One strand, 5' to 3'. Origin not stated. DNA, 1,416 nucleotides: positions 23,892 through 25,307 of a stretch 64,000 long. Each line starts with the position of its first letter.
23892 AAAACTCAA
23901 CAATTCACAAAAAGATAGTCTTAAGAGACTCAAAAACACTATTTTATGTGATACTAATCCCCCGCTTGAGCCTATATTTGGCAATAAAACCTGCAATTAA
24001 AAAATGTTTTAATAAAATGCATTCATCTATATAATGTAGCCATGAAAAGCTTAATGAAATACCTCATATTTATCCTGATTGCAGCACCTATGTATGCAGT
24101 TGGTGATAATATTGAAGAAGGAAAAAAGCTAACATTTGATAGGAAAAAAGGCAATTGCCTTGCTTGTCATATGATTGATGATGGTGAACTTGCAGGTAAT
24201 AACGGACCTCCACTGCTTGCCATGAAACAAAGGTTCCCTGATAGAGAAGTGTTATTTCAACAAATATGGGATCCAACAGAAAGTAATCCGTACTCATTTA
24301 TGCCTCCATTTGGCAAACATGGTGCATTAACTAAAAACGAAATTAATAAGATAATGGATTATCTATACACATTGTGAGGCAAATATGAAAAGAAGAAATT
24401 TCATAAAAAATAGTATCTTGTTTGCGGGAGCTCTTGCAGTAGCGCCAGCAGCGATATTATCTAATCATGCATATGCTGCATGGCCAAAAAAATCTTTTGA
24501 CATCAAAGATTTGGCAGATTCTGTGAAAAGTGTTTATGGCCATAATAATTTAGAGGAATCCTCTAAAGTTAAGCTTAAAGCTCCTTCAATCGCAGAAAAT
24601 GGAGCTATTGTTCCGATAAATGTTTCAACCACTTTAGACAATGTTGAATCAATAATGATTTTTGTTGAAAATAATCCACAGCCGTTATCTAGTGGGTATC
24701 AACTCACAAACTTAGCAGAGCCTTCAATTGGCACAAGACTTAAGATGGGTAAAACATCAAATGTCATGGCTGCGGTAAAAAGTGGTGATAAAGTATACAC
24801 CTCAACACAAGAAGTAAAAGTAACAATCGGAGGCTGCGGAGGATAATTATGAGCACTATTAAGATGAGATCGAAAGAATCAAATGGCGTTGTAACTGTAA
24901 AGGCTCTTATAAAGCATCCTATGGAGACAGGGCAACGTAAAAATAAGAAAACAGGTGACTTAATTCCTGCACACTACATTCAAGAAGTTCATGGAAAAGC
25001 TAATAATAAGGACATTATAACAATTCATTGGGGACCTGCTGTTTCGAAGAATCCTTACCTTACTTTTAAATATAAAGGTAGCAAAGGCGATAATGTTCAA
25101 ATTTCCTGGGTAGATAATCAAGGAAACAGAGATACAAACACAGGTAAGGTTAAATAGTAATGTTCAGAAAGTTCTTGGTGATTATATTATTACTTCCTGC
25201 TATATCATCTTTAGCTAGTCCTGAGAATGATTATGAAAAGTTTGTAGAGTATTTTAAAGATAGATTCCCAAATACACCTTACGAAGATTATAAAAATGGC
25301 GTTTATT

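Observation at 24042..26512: Compact soxXYZA module with monoheme SoxA, no soxB/soxCD, and a co-oriented orphan lipoprotein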

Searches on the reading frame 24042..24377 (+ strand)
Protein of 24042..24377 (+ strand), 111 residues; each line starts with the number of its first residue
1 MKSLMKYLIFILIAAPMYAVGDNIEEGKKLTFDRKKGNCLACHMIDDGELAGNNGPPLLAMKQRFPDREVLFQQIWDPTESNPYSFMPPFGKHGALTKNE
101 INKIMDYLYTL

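Call 3: search_protein_families(library=pfam, proteins=[window:24042-24377:+], max_evalue=0.01)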
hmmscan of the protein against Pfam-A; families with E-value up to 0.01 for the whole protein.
window:24042-24377:+ (111 aa): 2 families
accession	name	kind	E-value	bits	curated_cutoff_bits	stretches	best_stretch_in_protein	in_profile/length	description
PF00034.26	Cytochrom_C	-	1.2e-06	30.2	21.3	1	24-111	1-89/90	Cytochrome c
PF13442.11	Cytochrome_CBB3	-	3.2e-06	27.8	27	1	36-108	12-68/68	Cytochrome C oxidase, cbb3-type, subunit III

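Call 4: search_protein_families(library=ncbifam, proteins=[window:24042-24377:+], max_evalue=0.01)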
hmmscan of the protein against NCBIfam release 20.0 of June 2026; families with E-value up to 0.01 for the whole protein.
window:24042-24377:+ (111 aa): 3 families
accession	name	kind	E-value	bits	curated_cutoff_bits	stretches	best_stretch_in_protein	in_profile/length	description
TIGR04485.1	thiosulf_SoxX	equivalog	1.3e-26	93.1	61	1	35-111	1-78/78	sulfur oxidation c-type cytochrome SoxX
TIGR02603.1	CxxCH_TIGR02603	domain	0.0001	22.3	68.15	0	24-80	3-52/134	putative heme-binding domain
NF052248.1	SorU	equivalog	0.00052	20.2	100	1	27-107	1-71/72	SorU family sulfite dehydrogenase c-type cytochrome subunit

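Call 49: search_solved_structures(query=window:24042-24374:+, max_evalue=0.001)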
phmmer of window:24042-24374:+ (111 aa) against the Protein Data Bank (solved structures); distinct sequences matched with E-value up to 0.001: 2.
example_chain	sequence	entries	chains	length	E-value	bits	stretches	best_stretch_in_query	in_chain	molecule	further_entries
3oa8_B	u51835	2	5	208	2.2e-08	37.8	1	36-109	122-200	SoxX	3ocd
1h31_B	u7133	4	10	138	3.6e-06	30.7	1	15-70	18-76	CYTOCHROME C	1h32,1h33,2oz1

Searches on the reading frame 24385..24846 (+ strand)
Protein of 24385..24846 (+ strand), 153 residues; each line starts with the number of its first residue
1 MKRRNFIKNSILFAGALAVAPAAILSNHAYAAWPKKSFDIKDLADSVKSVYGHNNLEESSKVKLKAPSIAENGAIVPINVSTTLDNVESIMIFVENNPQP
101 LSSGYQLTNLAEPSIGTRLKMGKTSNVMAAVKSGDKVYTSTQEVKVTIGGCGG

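Call 3: search_protein_families(library=pfam, proteins=[window:24385-24846:+], max_evalue=0.01)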
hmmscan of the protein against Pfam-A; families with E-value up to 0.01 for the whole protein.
window:24385-24846:+ (153 aa): 1 family
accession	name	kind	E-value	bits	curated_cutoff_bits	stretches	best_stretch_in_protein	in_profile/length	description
PF13501.12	SoxY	-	2.7e-32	111.7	28.4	1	48-151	2-112/112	Sulfur oxidation protein SoxY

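Call 4: search_protein_families(library=ncbifam, proteins=[window:24385-24846:+], max_evalue=0.01)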
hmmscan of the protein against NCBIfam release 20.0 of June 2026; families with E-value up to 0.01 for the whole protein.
window:24385-24846:+ (153 aa): 3 families
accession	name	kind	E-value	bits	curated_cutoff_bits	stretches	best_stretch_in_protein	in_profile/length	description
TIGR04488.1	SoxY_true_GGCGG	equivalog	2.1e-48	164.5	125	1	2-153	1-149/149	thiosulfate oxidation carrier protein SoxY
TIGR04557.1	fuse_rel_SoxYZ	equivalog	6.9e-19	68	140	1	48-152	6-115/226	quinoprotein dehydrogenase-associated SoxYZ-like carrier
TIGR04487.1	SoxY_para_1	exception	2.3e-11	43.7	172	1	15-151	13-144/146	SoxY-related AACIE arm protein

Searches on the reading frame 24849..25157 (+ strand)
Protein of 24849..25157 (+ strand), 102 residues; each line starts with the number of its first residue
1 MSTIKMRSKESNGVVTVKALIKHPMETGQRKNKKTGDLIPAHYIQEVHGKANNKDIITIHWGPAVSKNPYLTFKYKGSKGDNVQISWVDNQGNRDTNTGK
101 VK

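Call 3: search_protein_families(library=pfam, proteins=[window:24849-25157:+], max_evalue=0.01)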
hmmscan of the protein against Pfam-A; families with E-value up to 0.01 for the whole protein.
window:24849-25157:+ (102 aa): 1 family
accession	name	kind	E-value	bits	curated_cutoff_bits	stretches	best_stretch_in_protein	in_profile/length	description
PF08770.17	SoxZ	-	1.7e-35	121.1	25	1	6-98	3-96/98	Sulphur oxidation protein SoxZ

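Call 4: search_protein_families(library=ncbifam, proteins=[window:24849-25157:+], max_evalue=0.01)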
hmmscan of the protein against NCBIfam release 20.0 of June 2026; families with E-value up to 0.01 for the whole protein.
window:24849-25157:+ (102 aa): 2 families
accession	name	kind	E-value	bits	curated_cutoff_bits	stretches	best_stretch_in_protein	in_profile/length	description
TIGR04490.1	SoxZ_true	equivalog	1.3e-38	130.8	76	1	5-100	1-97/98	thiosulfate oxidation carrier complex protein SoxZ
TIGR04557.1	fuse_rel_SoxYZ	equivalog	6.2e-19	68.2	140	1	3-94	131-224/226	quinoprotein dehydrogenase-associated SoxYZ-like carrier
